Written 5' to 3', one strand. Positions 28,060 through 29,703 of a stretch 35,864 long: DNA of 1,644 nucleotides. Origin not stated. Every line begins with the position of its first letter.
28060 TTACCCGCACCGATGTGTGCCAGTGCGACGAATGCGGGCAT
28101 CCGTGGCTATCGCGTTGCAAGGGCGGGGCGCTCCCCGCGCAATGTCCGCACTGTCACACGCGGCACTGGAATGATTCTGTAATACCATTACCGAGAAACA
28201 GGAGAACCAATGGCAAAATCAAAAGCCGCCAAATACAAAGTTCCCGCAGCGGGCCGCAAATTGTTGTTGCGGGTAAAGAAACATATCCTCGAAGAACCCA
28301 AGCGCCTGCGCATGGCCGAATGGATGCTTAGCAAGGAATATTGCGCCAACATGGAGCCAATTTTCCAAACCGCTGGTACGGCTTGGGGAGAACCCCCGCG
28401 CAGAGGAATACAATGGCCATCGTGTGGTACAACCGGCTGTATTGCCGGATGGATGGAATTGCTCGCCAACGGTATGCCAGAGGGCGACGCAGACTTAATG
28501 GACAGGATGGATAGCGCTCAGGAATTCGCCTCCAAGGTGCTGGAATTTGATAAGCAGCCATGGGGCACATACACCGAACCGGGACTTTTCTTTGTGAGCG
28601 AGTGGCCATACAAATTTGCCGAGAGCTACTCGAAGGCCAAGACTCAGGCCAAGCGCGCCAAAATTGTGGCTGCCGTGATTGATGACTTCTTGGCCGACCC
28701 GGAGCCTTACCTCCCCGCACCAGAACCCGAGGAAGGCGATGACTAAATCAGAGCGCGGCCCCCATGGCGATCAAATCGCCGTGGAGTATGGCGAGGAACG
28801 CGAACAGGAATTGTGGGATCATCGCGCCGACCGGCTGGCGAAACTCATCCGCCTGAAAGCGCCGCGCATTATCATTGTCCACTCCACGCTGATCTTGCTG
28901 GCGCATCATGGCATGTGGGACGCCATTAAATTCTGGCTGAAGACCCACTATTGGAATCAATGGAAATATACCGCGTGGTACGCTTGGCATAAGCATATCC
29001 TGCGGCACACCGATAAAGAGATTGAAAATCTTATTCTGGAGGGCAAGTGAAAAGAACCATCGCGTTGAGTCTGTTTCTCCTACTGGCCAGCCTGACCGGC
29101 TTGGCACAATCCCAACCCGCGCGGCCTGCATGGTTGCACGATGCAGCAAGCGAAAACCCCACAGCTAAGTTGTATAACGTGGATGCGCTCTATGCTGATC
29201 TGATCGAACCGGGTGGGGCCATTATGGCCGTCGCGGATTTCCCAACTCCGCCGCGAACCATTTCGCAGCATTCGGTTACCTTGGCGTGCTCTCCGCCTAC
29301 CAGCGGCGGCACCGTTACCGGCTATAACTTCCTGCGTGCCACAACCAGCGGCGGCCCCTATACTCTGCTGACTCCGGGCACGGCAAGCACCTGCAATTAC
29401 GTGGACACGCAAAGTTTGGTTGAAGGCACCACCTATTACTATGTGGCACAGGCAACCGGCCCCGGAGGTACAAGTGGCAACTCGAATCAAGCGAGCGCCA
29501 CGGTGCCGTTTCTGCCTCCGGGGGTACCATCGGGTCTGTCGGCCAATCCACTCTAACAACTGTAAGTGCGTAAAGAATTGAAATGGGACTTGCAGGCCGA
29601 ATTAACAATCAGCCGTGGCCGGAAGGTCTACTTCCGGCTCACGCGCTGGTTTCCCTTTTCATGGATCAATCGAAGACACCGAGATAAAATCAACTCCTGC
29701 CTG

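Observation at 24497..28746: Duplicated gene family: two divergent paralogs 3.7 kb apart share a conserved core (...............CGT[VT].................)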

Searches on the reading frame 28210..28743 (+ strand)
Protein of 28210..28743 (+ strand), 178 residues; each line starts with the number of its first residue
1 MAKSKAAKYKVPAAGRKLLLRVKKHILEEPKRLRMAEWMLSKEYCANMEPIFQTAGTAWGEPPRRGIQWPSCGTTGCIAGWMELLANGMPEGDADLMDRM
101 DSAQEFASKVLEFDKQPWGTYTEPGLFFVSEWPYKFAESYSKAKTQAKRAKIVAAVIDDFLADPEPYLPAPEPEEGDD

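Call 6: search_protein_families(library=pfam, proteins=[window:28210-28743:+], max_evalue=1)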
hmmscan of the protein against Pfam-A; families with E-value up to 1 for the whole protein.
window:28210-28743:+ (178 aa): 0 families

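Call 7: search_protein_families(library=phrogs, proteins=[window:28210-28743:+], max_evalue=1)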
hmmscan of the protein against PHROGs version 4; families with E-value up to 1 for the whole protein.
window:28210-28743:+ (178 aa): 2 families
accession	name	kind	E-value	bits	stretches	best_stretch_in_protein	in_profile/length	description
phrog_889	-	unknown function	2.4e-05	25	1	13-86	14-77/162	-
phrog_30739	-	unknown function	0.07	14.1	1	69-87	32-50/163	-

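Call 11: find_homologous_proteins(query=window:28210-28743:+)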
Query window:28210-28743:+ (178 aa): 14 proteins with E <= 0.001 among 73 candidates.
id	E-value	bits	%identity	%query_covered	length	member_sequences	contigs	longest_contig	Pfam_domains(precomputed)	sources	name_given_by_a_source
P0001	1.4e-117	408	100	100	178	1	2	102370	-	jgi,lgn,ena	-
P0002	2.6e-32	130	47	88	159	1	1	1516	-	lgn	-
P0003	6.7e-29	119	45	85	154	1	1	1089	-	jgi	jgi:hypothetical protein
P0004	1.6e-24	105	44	87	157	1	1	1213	-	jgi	jgi:hypothetical protein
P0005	4.6e-23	100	42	81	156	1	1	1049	-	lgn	-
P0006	1.8e-15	75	36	88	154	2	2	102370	-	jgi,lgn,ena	-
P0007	1.1e-13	69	36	81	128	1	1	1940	-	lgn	-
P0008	1.2e-13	69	36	82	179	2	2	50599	-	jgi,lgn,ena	-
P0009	1.3e-11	63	38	82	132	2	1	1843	-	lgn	-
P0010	1.4e-11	62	36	82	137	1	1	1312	-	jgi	-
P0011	2.8e-11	61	35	82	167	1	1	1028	-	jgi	jgi:hypothetical protein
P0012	4.8e-11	61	36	81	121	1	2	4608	-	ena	-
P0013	2.6e-9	55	34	81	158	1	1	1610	-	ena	-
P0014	8.1e-9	53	37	83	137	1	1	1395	-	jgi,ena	jgi:hypothetical protein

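Call 16: search_solved_structures(query=A1, max_evalue=10)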
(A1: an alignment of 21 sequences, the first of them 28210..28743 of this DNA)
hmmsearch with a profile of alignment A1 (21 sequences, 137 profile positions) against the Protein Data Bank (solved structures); distinct sequences matched with E-value up to 10: 1.
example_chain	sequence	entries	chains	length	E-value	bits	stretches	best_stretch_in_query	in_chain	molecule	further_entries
7sxi_A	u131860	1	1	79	1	12.5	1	93-126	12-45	Sin3 histone deacetylase corepressor complex component SDS3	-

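Call 20: predict_structure(alignment_id=A1)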
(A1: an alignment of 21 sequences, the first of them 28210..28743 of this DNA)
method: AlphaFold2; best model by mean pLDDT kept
length: 178 residues; sequences in the alignment: 21
mean_pLDDT: 77.2   pTM: 0.78
mean pLDDT of the five models: 77.2, 75.9, 75.8, 74.6, 73.0
residues with pLDDT >= 90: 60; 70-90: 62; 50-70: 36; < 50: 20
segments of 3 or more residues with pLDDT < 50: 51-57, 65-76
pLDDT, mean of each block of 10 residues (from residue 1): 70 96 93 67 58 45 49 59 90 78 87 74 78 92 89 95 90 76
secondary structure, 60 per line:
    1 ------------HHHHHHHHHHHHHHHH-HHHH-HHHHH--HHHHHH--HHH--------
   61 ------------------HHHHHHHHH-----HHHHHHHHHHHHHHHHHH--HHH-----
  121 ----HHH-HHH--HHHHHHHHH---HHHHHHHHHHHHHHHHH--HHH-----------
elements in order: H13-28 H30-33 H35-39 H42-47 H79-87 H93-110 H134-142 H146-162

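Call 21: search_protein_representatives(alignment_id=A1)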
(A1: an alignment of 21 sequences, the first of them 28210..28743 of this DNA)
Query: 21 sequences, 137 profile positions. Proteins with E-value up to 0.001 (for the whole library): 7070; up to 1e-10: 2985; up to 1e-30: 97. The best 150 are listed.
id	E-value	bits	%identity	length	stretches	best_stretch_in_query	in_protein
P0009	2.8e-41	156.9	-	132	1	3-136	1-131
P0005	1.5e-40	154.5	-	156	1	3-136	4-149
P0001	4.2e-40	153.1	-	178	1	4-134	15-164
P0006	1.0e-38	148.6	-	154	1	3-136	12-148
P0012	1.4e-38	148.2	-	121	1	3-135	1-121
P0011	1.4e-38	148.1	-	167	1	3-135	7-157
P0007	1.5e-38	148.1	-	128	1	3-136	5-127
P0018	2.9e-38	147.1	-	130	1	3-134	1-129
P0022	9.7e-38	145.4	-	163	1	3-135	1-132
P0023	2.0e-37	144.5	-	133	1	1-134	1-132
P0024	4.5e-37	143.3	-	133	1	3-135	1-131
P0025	4.7e-37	143.2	-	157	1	2-135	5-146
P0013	8.0e-37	142.5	-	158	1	1-136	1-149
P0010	1.3e-36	141.8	-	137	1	4-136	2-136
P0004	2.0e-36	141.2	-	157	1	3-134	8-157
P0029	7.2e-35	136.2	-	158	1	3-134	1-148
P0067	5.3e-32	126.9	-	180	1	3-135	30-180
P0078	1.9e-31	125.0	-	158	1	4-136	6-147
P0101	8.9e-31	122.9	-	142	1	3-134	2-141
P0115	2.6e-30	121.4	-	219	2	45-136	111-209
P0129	4.8e-30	120.5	-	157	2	4-109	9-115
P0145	1.3e-29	119.1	-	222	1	2-134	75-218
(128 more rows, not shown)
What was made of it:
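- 7,070 representatives at E <= 1e-3 and 2,985 at E <= 1e-10 (call 21).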

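Call 24: search_protein_families(library=pfam, alignment_id=A2, max_evalue=0.1)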
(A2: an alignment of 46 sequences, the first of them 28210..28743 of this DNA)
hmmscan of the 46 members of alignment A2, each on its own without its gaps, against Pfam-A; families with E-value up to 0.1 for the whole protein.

A. member 1, window:28210-28743:+ (178 aa): 0 families

B. families by the number of members that match (of 46 scanned): 5 families
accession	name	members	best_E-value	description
PF23885.1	DUF7238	1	0.039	Family of unknown function (DUF7238)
PF24767.1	UBA_At5g58720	1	0.054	At5g58720 UBA-like domain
PF19580.5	Exo_endo_phos_3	1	0.071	Endonuclease/Exonuclease/phosphatase family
PF02954.25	HTH_8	1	0.073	Bacterial regulatory protein, Fis family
PF02742.21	Fe_dep_repr_C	1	0.097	Iron dependent repressor, metal binding and dimerisation domain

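Call 25: search_protein_families(library=ncbifam, alignment_id=A2, max_evalue=0.1)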
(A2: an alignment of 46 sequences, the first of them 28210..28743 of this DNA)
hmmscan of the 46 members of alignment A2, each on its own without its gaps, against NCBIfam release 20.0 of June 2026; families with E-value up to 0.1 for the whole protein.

A. member 1, window:28210-28743:+ (178 aa): 0 families

B. families by the number of members that match (of 46 scanned): 2 families
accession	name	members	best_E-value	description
NF002058.0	PRK00888.1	1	0.055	cell division protein FtsB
NF007832.0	PRK10543.1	1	0.068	superoxide dismutase [Fe]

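Call 28: search_dna_similar(query=window:28210-28743:+, collection=phages, mode=protein, max_evalue=0.001, max_rows=30)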
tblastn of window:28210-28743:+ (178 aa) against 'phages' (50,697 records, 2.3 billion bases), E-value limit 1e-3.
No match.

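Call 32: find_encoding_contigs(protein=P0001, flank=10000, max_places=4)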
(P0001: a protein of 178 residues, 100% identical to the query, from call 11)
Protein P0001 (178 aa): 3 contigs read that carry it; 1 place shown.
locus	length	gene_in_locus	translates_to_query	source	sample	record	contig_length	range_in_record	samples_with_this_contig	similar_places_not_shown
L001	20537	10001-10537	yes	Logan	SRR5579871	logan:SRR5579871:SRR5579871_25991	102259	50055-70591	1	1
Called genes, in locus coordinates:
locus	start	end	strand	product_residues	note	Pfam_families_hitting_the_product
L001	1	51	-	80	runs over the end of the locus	-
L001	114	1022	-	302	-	-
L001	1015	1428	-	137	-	-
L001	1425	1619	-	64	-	-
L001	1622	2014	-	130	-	-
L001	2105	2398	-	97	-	-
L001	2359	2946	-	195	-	-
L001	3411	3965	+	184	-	-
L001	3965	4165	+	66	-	-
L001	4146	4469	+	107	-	-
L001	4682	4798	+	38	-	-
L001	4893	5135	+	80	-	-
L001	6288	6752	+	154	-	-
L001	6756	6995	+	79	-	-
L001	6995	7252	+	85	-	-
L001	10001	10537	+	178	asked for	-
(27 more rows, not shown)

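Call 33: find_related_loci(query=A2, collection=viral_contigs, flank=10000)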
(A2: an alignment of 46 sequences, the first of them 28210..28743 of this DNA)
Query A2 (178 aa) in viral_contigs; peptide patterns used: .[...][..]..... (x = any residue, [..] = any of these).
74 stretches matched a pattern; 21 encode a relative of the query (tblastn E <= 1e-3); 21 distinct loci.
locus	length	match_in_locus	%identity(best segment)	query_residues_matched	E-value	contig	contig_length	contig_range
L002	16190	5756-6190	36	15-160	4e-21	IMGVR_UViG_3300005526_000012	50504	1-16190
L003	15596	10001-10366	36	18-162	9e-19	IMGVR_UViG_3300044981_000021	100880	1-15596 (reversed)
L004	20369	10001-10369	34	17-165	6e-18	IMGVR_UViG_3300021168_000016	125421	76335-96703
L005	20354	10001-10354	34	17-161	8e-16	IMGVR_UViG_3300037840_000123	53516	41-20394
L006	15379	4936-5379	34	8-165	6e-16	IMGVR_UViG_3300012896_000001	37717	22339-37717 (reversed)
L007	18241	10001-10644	32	17-158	2e-15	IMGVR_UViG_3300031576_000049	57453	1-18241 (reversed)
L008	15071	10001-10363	32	17-165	7e-15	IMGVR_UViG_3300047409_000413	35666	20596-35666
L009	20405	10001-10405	33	6-161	2e-14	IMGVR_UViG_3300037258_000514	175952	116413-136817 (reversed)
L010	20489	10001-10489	30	8-161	2e-13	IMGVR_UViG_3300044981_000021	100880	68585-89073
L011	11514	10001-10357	33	17-161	7e-13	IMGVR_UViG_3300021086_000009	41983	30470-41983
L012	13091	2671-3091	34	18-162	3e-19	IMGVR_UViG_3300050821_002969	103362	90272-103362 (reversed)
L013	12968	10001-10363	31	13-165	3e-11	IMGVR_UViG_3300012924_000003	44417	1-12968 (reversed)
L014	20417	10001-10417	28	17-168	3e-10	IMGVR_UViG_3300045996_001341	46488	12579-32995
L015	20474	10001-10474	30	17-161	4e-10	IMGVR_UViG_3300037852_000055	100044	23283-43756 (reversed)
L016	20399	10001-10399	32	15-165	3e-12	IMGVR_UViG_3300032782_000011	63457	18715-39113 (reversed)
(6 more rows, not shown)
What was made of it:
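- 21 IMG/VR loci (call 33).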

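Call 34: find_related_loci(query=A2, collection=genome_contigs, flank=10000)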
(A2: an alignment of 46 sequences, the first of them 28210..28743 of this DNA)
Query A2 (178 aa) in genome_contigs; peptide patterns used: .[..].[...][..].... (x = any residue, [..] = any of these).
72 stretches matched a pattern; 1 encode a relative of the query (tblastn E <= 1e-3); 1 distinct loci.
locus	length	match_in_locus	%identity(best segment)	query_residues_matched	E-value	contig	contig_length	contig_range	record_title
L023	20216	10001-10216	32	52-125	2e-6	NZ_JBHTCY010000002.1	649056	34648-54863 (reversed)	Brevundimonas sp. GCM10030266 strain CPCC 101690 spades_K_default_2, whole genome shotgun sequence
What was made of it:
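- Only 1 confirmed locus from a narrow pattern scan of 185,579 genomes (call 34).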

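Call 58: search_protein_families(library=padloc, alignment_id=A2, max_evalue=0.1)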
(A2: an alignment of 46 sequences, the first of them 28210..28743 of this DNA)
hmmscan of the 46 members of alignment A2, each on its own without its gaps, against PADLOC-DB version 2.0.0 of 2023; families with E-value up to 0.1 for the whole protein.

A. member 1, window:28210-28743:+ (178 aa): 0 families

B. families by the number of members that match (of 46 scanned): 1 family
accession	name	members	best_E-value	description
PDLC02822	DpdC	1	0.011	DpdC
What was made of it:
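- On Known anti-phage defence components (PADLOC-DB): One of 46 members hit DpdC at E = 0.011; nothing else matched (call 58).
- Tried and rejected: Pfam, NCBIfam and PADLOC on 46 diverse members gave only chance-level single hits (calls 24, 25, 58).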

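Call 72: find_encoding_contigs(protein=P0078, flank=10000, max_places=2)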
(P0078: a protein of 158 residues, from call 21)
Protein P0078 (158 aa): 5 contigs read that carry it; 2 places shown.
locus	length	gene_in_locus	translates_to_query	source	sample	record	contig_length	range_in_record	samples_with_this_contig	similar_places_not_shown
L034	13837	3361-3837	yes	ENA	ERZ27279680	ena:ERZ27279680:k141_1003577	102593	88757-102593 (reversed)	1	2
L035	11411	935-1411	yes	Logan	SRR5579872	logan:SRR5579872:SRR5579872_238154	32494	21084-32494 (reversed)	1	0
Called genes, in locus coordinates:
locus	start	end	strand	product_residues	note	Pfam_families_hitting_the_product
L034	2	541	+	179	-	?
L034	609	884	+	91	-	-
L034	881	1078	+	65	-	-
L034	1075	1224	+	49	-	-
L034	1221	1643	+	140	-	-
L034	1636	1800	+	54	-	-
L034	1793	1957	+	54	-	-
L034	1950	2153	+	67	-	-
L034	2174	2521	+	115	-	PF02148:zf-UBP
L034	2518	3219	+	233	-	PF01435:Peptidase_M48 (faint)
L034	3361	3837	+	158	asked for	-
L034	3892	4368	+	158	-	-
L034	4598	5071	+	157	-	-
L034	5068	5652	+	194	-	-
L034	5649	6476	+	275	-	-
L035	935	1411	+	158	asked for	-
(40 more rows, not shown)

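Call 78: search_protein_families(library=pfam, alignment_id=A4, max_evalue=0.00001)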
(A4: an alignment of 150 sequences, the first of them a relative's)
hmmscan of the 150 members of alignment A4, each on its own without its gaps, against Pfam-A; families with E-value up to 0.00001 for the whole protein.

A. member 1, L002:235-810:+ (192 aa): 0 families

B. families by the number of members that match (of 150 scanned): 51 families (the first 25 are shown)
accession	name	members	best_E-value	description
PF04851.21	ResIII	3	1.3e-23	Type III restriction enzyme, res subunit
PF00271.37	Helicase_C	3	1e-16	Helicase conserved C-terminal domain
PF13481.12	AAA_25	3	9.5e-15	AAA domain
PF12705.13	PDDEXK_1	3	1.4e-14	PD-(D/E)XK nuclease superfamily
PF13479.12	AAA_24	3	2.6e-12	AAA domain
PF00176.29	SNF2-rel_dom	2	1e-31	SNF2-related domain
PF03592.21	Terminase_2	2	5.3e-31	Terminase small subunit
PF00300.27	His_Phos_1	2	1.2e-29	Histidine phosphatase superfamily (branch 1)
PF02086.21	MethyltransfD12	2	2.2e-24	D12 class N6 adenine-specific DNA methyltransferase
PF00004.35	AAA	2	3.6e-15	ATPase family associated with various cellular activities (AAA)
PF00270.35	DEAD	2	5.1e-12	DEAD/DEAH box helicase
PF03796.21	DnaB_C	1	5.2e-98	DnaB-like helicase C terminal domain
PF06067.16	DUF932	1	2.2e-44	Domain of unknown function (DUF932)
PF12762.13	DDE_Tnp_IS1595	1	9.8e-44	ISXO2-like transposase domain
PF07992.20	Pyr_redox_2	1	7.5e-40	Pyridine nucleotide-disulphide oxidoreductase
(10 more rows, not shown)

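Call 81: search_protein_families(library=pfam, proteins=[L023:9911-10297:+, P0129, P0145], max_evalue=1)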
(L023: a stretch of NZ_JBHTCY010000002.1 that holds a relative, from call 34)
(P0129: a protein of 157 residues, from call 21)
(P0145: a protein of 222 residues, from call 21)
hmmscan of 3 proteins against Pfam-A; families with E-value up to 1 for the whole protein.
L023:9911-10297:+ (129 aa): 0 families

P0129 (157 aa): 0 families

P0145 (222 aa): 1 family
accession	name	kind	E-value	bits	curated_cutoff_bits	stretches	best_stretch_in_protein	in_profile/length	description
PF19580.5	Exo_endo_phos_3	-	0.071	12.6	27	1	165-216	129-181/311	Endonuclease/Exonuclease/phosphatase family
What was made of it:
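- On Recombination directionality factors (Xis-type HTH, Bxb1 gp47-type, phiC31 Gp3-like): No Pfam hit of any kind for A, B, 46 members or 10 distant members (calls 6, 24, 81).
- No family member matched Gp3-like or any other Pfam model (calls 6, 24, 81). No Pfam hit (calls 6, 24, 81).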

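Call 92: list_cluster_members(proteins=[P0029, P0101, P0213, P0001, P0006])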
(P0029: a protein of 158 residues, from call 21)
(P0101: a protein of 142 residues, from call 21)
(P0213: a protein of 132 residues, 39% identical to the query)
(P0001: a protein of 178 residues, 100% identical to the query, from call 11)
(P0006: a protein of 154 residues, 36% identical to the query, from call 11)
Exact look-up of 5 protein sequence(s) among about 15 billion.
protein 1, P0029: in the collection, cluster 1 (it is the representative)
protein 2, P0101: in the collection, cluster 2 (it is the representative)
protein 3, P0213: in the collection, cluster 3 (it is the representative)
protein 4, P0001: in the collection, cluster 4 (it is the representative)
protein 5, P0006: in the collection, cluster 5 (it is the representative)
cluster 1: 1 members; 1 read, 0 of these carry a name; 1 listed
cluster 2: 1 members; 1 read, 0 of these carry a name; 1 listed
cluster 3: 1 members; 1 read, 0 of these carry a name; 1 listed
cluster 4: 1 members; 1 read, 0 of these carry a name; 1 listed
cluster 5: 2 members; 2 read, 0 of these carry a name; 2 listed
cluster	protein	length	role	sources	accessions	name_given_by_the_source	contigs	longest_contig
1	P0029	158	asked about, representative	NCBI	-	-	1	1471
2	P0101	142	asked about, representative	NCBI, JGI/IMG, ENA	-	-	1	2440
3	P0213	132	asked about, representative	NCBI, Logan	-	-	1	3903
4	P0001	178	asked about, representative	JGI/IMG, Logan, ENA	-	-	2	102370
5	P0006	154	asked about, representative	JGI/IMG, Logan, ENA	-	-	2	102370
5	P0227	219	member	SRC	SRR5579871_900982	-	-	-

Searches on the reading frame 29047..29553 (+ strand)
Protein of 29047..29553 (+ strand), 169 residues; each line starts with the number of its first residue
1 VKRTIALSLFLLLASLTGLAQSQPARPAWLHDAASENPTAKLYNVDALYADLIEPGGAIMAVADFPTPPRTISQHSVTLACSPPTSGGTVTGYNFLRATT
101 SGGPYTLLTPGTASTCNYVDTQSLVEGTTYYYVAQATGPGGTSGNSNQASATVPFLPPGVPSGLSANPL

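Call 36: search_protein_families(library=phrogs, proteins=[window:29047-29553:+], max_evalue=0.01)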
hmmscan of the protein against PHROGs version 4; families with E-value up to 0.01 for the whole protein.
window:29047-29553:+ (169 aa): 1 family
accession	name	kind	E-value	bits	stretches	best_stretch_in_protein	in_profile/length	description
phrog_33719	-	unknown function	0.0036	17.1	1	73-159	377-460/636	-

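Call 37: search_protein_families(library=pfam, proteins=[window:29047-29553:+], max_evalue=0.01)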
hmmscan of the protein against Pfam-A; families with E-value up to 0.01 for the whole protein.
window:29047-29553:+ (169 aa): 0 families
